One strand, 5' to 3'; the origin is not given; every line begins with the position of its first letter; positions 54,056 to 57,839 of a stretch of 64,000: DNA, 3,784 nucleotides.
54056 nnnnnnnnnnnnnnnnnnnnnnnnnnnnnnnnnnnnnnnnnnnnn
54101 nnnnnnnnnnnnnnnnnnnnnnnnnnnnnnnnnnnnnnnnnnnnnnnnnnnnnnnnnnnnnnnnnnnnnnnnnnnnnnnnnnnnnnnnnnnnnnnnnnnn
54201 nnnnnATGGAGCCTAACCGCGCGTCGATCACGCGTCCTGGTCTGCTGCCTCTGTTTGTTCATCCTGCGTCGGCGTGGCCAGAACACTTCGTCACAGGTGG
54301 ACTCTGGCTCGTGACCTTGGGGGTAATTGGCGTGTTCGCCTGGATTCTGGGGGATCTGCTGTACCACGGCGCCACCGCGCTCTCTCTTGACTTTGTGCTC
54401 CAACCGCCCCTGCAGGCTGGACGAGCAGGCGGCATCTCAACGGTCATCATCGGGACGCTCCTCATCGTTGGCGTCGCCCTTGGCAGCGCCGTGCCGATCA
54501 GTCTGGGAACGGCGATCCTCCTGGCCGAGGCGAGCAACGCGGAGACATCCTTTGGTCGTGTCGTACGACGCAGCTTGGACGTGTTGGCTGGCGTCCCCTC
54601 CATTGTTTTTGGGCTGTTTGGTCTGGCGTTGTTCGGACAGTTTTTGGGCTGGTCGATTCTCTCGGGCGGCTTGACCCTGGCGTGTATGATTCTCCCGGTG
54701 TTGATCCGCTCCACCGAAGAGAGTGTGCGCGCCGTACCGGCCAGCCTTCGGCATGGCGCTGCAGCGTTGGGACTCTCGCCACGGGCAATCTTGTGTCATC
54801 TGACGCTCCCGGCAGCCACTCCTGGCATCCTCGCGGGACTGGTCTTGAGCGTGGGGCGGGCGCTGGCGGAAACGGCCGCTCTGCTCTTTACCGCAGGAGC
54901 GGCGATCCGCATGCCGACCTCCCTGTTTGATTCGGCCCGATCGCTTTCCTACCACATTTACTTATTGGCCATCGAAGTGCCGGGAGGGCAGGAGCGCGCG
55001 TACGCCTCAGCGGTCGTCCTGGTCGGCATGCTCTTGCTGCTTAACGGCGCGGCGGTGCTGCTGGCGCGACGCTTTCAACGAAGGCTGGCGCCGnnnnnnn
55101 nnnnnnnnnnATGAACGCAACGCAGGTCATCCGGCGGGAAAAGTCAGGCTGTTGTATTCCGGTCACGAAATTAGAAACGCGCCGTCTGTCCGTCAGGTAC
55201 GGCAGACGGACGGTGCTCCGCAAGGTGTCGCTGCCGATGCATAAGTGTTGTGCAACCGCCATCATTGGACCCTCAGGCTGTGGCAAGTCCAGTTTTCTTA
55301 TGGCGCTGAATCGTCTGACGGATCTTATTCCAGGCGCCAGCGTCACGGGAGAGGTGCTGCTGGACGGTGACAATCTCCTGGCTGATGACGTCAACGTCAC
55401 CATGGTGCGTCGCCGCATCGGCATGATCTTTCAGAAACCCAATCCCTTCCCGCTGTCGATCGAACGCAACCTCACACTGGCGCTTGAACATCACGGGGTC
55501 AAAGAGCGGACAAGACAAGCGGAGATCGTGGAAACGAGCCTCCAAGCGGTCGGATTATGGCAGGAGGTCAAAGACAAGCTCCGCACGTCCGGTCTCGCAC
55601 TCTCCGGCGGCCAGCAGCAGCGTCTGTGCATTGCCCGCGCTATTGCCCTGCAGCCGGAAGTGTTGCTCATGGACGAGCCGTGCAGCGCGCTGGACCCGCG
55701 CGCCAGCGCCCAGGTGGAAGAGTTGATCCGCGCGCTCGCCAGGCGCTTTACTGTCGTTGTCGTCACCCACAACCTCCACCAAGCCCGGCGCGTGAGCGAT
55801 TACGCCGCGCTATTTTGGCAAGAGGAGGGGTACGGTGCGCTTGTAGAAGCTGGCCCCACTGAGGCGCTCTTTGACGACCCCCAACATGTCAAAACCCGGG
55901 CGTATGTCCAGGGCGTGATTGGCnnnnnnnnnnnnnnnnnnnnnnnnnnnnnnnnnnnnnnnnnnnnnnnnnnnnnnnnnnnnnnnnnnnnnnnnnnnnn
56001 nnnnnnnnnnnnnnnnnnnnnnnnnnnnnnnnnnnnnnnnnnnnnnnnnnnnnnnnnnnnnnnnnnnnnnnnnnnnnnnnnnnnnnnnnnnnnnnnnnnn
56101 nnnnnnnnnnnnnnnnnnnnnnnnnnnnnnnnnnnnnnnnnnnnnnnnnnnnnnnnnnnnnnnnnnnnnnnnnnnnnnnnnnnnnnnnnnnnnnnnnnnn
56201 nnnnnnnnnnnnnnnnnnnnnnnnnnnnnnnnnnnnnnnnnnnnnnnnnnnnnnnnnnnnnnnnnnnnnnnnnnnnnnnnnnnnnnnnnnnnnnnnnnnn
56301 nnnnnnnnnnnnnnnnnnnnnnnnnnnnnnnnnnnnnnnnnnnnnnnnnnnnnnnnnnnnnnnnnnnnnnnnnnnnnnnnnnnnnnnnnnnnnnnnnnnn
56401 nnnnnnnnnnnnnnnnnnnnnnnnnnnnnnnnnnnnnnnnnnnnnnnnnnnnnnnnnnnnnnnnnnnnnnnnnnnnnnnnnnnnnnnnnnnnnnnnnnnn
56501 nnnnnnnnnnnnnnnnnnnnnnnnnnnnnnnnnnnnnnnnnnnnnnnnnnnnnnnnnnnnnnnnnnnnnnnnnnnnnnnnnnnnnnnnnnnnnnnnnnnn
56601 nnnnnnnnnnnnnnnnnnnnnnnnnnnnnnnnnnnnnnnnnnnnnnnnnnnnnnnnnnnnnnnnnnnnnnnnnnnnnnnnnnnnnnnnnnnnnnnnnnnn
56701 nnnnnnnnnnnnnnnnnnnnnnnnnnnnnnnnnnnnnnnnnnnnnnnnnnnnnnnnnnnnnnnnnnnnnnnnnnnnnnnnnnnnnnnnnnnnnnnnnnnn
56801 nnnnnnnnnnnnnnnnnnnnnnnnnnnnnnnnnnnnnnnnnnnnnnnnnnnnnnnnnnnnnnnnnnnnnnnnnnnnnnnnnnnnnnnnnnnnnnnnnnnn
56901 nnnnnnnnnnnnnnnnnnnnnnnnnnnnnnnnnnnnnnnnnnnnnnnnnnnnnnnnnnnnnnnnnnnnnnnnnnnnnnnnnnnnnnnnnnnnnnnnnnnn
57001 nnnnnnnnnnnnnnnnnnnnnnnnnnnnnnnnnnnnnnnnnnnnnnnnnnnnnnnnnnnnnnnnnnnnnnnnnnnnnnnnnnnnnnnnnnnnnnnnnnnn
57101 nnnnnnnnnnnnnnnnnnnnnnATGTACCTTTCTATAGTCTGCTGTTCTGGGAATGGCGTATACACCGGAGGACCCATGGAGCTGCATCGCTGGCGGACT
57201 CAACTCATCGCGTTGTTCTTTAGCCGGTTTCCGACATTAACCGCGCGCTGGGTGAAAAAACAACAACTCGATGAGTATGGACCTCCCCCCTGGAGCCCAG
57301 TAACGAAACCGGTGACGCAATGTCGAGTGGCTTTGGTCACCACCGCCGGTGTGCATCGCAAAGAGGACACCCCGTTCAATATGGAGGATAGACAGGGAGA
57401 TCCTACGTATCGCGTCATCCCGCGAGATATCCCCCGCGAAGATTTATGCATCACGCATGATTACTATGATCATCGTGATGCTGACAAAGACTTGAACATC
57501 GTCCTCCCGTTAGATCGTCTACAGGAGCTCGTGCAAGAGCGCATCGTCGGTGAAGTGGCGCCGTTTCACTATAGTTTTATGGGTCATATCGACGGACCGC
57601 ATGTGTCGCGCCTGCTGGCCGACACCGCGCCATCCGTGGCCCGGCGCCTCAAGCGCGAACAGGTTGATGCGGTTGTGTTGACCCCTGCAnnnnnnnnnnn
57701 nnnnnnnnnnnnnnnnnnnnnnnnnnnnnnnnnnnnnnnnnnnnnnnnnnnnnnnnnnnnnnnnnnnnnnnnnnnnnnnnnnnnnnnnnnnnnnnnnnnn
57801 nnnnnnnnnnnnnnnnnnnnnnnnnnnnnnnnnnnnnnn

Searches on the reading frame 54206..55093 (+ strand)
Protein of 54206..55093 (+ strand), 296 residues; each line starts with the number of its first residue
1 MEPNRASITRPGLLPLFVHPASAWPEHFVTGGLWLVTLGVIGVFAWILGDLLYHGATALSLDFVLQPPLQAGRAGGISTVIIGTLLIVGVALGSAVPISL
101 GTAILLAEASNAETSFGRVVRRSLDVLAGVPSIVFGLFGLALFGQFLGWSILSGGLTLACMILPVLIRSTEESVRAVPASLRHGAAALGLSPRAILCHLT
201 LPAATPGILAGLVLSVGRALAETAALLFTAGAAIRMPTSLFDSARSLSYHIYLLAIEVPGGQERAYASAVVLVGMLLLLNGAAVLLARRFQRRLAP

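Call 30: search_protein_families(library=pfam, proteins=[window:54206-55093:+], max_evalue=0.001)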
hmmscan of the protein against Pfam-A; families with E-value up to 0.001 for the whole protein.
window:54206-55093:+ (296 aa): 1 family
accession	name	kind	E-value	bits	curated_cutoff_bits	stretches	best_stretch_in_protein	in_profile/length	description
PF00528.27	BPD_transp_1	-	8.5e-19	68.4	26.4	1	102-294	4-182/184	Binding-protein-dependent transport system inner membrane component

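Call 33: search_protein_families(library=ncbifam, proteins=[window:54206-55093:+], max_evalue=0.001)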
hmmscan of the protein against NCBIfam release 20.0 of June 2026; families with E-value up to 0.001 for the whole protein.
window:54206-55093:+ (296 aa): 18 families
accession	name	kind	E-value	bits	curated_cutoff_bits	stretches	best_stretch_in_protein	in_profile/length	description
TIGR00974.1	3a0107s02c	equivalog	2.1e-66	223.9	193.45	1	32-291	7-271/272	phosphate ABC transporter permease PstA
TIGR02138.1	phosphate_pstC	equivalog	3.1e-39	134.8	196.45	1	45-290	20-295/296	phosphate ABC transporter permease subunit PstC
NF008430.0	PRK11268.1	equivalog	1.2e-29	103.3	439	1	38-285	40-288/295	phosphate ABC transporter permease PstA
NF008435.0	PRK11275.1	equivalog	1.3e-18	67.1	502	2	144-288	163-305/319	phosphate ABC transporter permease PstC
NF006939.0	PRK09421.1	equivalog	1.9e-12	47.1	262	1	144-294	86-228/230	molybdate ABC transporter permease subunit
TIGR01581.1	Mo_ABC_porter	hypoth_equivalog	5.8e-12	45.6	210.3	1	84-277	26-222/225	ABC transporter permease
TIGR02141.1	modB_ABC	equivalog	2.8e-09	36.9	182.6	1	131-277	47-196/208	molybdate ABC transporter permease subunit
NF008208.0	PRK10971.1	equivalog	6.1e-09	35.8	415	1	143-294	132-274/277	sulfate/thiosulfate ABC transporter permease CysT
NF008196.0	PRK10952.1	equivalog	1.1e-08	34.3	439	1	40-219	113-276/356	glycine betaine/L-proline ABC transporter permease ProW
TIGR03416.1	ABC_choXWV_perm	equivalog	1.5e-08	34.4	363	1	90-217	95-216/267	choline ABC transporter permease subunit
TIGR02139.1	permease_CysT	equivalog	1.6e-06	27.9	246.1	1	156-232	137-213/265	sulfate ABC transporter permease subunit CysT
TIGR00969.1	3a0106s02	subfamily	2.9e-06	27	240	1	156-232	146-224/272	sulfate ABC transporter permease subunit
TIGR01183.1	ntrB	equivalog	9.8e-06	25.4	209.05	1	76-235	14-166/202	nitrate ABC transporter permease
TIGR01097.1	PhnE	equivalog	3.3e-05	23.5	216.7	1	73-213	53-189/252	phosphonate ABC transporter, permease protein PhnE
NF040839.1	tungstate_WtpB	equivalog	8e-05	22.4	340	1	162-230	136-204/251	tungstate ABC transporter permease WtpB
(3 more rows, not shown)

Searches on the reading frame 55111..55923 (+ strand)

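Call 30: search_protein_families(library=pfam, proteins=[window:55111-55923:+], max_evalue=0.001)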
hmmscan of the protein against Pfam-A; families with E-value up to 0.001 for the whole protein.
window:55111-55923:+ (271 aa): 4 families
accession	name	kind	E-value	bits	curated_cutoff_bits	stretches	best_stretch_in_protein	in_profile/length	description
PF00005.33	ABC_tran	-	9.7e-28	97.9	25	1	36-191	1-136/137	ABC transporter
PF13304.12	AAA_21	-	1.1e-11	45.7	27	1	164-222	238-300/304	AAA domain, putative AbiEii toxin, Type IV TA system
PF02463.25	SMC_N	-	1.2e-09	38.3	40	1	37-239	16-216/220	RecF/RecN/SMC N terminal domain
PF20703.3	nSTAND1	-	0.00017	21.8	27.1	1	29-65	16-52/379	Novel STAND NTPase 1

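Call 33: search_protein_families(library=ncbifam, proteins=[window:55111-55923:+], max_evalue=0.001)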
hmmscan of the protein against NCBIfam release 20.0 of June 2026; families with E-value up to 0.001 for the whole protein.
window:55111-55923:+ (271 aa): 184 families (the best 25 are shown)
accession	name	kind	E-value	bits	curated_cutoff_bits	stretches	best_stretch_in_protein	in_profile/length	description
TIGR00972.1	3a0107s01c2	equivalog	1.6e-97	325.7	343.2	1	21-271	2-248/248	phosphate ABC transporter ATP-binding protein PstB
NF010860.0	PRK14267.1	equivalog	1.6e-72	244.2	412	1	21-271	5-253/253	phosphate ABC transporter ATP-binding protein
NF010864.0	PRK14271.1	equivalog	9e-72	241.4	561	1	25-271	26-267/276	phosphate ABC transporter ATP-binding protein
NF010851.0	PRK14258.1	subfamily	9.5e-72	241.6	425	1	16-268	5-258/261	phosphate ABC transporter ATP-binding protein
NF010840.0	PRK14246.1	equivalog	2.5e-57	194.5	425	1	25-270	15-256/257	phosphate ABC transporter ATP-binding protein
NF008428.0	PRK11264.1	equivalog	3.6e-42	144.3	406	1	21-267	4-245/250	L-cystine ABC transporter ATP-binding protein TcyN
TIGR03005.1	ectoine_ehuA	equivalog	2.1e-41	141.8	345.4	1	23-270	3-251/252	ectoine/hydroxyectoine ABC transporter ATP-binding protein EhuA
NF007027.0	PRK09493.1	equivalog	1.4e-38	132.6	379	1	22-269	3-239/240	glutamine ABC transporter ATP-binding protein GlnQ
TIGR02857.1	CydD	equivalog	9.8e-38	130.4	435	1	19-229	320-524/529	thiol reductant ABC exporter subunit CydD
NF007908.0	PRK10619.1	equivalog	6.2e-37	127.2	466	1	19-269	4-255/257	histidine ABC transporter ATP-binding protein HisP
TIGR01186.1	proV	subfamily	1.4e-36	126.4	326.6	1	31-265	4-229/363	betaine/proline/choline family ABC transporter ATP-binding protein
TIGR04521.1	ECF_ATPase_2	equivalog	2e-36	125.5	330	1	33-262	18-241/279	energy-coupling factor transporter ATPase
TIGR03265.1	PhnT2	equivalog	1.7e-35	122.9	457.7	1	20-234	4-207/353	putative 2-aminoethylphosphonate ABC transporter ATP-binding protein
NF008338.0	PRK11124.1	equivalog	2.6e-35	122.1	369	1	24-266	6-240/242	arginine ABC transporter ATP-binding protein ArtP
TIGR02868.1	CydC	equivalog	8.6e-35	120.3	329.05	1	18-222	332-530/530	thiol reductant ABC exporter subunit CydC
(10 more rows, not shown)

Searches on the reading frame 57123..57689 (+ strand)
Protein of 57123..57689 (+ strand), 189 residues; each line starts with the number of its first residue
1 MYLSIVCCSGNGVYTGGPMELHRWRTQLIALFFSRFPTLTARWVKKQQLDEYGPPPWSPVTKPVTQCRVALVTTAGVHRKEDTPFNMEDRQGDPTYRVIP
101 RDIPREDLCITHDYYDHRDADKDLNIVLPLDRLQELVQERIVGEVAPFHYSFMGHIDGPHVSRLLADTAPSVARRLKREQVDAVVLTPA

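Call 30: search_protein_families(library=pfam, proteins=[window:57123-57689:+], max_evalue=0.001)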
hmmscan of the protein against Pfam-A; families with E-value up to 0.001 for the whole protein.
window:57123-57689:+ (189 aa): 1 family
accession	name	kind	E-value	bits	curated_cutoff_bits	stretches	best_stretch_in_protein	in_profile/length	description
PF07355.17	GRDB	-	7.7e-12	45.6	22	1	59-187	218-345/347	Glycine/sarcosine/betaine reductase selenoprotein B (GRDB)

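Call 33: search_protein_families(library=ncbifam, proteins=[window:57123-57689:+], max_evalue=0.001)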
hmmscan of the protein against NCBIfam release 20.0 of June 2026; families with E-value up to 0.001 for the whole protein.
window:57123-57689:+ (189 aa): 5 families
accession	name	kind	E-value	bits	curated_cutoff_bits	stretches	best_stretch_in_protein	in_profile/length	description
TIGR04483.1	D_pro_red_PrdB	equivalog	4.5e-37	127.8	300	1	54-187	17-145/238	D-proline reductase (dithiol) protein PrdB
TIGR01918.1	various_sel_PB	subfamily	2.6e-09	36.5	65.45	1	61-187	218-343/431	glycine/betaine/sarcosine/D-proline family reductase selenoprotein B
TIGR01917.1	gly_red_sel_B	equivalog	1.9e-07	30.4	602.2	1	60-187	217-343/431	glycine reductase complex selenoprotein B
NF040794.1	sarcosine_GrdF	exception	2.1e-07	29.9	800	1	59-187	220-347/435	sarcosine reductase complex component B subunit beta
NF040795.1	betaine_GrdH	exception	5.1e-07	29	775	1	103-187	263-344/435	betaine reductase selenoprotein B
